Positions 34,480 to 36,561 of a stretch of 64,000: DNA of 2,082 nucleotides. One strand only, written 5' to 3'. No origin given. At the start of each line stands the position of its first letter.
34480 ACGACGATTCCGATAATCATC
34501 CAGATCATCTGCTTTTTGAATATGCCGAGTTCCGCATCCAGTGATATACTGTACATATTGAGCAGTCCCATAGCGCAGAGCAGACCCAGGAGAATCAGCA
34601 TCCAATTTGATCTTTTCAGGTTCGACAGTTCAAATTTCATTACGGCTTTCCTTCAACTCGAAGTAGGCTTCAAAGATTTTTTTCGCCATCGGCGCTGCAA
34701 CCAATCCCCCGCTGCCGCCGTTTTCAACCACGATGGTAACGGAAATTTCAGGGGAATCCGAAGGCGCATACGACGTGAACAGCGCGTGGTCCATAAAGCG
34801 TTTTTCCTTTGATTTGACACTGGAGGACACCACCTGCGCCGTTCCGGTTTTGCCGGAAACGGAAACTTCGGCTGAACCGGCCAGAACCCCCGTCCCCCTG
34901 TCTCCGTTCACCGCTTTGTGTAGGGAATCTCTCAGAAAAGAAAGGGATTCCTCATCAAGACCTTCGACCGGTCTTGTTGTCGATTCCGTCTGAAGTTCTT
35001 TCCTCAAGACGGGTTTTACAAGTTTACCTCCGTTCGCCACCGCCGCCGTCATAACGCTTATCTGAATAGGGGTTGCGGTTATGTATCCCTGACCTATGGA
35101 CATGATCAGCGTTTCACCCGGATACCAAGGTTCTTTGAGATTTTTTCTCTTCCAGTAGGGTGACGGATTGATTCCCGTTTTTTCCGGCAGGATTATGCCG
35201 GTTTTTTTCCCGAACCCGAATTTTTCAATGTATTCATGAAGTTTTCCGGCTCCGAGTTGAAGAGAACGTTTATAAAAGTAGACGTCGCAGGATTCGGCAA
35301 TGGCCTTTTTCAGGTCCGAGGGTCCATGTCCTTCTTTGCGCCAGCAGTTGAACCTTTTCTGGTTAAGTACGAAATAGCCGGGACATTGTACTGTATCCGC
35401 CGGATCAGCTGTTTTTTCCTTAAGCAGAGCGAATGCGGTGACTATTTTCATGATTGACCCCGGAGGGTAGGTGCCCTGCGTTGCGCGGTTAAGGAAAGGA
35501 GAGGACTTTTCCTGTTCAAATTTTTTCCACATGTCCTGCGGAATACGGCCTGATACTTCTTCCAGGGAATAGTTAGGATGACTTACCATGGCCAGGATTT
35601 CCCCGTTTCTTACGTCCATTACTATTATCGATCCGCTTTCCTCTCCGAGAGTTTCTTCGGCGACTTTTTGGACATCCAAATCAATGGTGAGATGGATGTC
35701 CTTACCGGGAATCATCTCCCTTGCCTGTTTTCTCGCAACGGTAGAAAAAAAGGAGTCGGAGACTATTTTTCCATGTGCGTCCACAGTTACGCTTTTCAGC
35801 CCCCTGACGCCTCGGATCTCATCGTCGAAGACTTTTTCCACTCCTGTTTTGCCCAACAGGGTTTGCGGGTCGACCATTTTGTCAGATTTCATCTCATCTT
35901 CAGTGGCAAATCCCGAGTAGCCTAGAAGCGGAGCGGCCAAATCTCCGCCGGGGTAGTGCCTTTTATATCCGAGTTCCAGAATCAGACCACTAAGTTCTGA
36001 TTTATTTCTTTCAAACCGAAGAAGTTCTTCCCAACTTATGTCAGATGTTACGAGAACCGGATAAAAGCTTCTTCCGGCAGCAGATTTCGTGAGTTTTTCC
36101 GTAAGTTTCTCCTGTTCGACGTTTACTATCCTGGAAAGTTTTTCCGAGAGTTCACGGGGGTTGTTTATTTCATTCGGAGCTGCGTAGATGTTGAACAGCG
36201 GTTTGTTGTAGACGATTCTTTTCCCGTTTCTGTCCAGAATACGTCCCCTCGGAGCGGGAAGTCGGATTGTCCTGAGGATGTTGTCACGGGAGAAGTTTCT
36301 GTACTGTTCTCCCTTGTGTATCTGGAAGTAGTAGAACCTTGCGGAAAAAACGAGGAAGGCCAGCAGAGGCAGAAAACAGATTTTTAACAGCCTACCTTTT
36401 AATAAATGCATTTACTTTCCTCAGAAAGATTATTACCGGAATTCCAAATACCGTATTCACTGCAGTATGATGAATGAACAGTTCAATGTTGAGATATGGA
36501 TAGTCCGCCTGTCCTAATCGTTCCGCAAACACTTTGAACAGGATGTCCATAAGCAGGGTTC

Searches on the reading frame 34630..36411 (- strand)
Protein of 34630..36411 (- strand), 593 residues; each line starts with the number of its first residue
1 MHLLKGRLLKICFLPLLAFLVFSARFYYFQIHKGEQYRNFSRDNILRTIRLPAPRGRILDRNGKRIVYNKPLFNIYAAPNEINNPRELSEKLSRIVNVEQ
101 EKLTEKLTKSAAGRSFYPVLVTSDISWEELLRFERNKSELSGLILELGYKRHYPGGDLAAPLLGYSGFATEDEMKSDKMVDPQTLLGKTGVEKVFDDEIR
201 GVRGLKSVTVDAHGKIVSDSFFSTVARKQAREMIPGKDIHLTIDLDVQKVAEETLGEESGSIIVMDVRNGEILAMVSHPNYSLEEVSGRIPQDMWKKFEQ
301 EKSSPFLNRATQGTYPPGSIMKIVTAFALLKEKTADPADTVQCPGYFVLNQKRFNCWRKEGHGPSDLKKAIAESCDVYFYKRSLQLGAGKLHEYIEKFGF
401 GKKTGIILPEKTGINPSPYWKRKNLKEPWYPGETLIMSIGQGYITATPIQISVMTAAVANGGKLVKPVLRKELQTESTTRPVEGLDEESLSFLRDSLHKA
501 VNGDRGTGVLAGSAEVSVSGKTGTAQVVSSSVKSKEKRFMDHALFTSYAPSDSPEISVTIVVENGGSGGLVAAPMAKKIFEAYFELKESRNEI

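Call 51: search_protein_families(library=pfam, proteins=[window:34630-36411:-], max_evalue=0.00001)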
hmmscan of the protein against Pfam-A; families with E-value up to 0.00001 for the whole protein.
window:34630-36411:- (593 aa): 2 families
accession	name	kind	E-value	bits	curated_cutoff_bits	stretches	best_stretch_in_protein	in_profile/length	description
PF00905.27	Transpeptidase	-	1.3e-62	212.2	22.1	1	260-581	1-299/299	Penicillin binding protein transpeptidase domain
PF03717.20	PBP_dimer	-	1.8e-39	136.4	24.4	1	51-218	2-177/180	Penicillin-binding Protein dimerisation domain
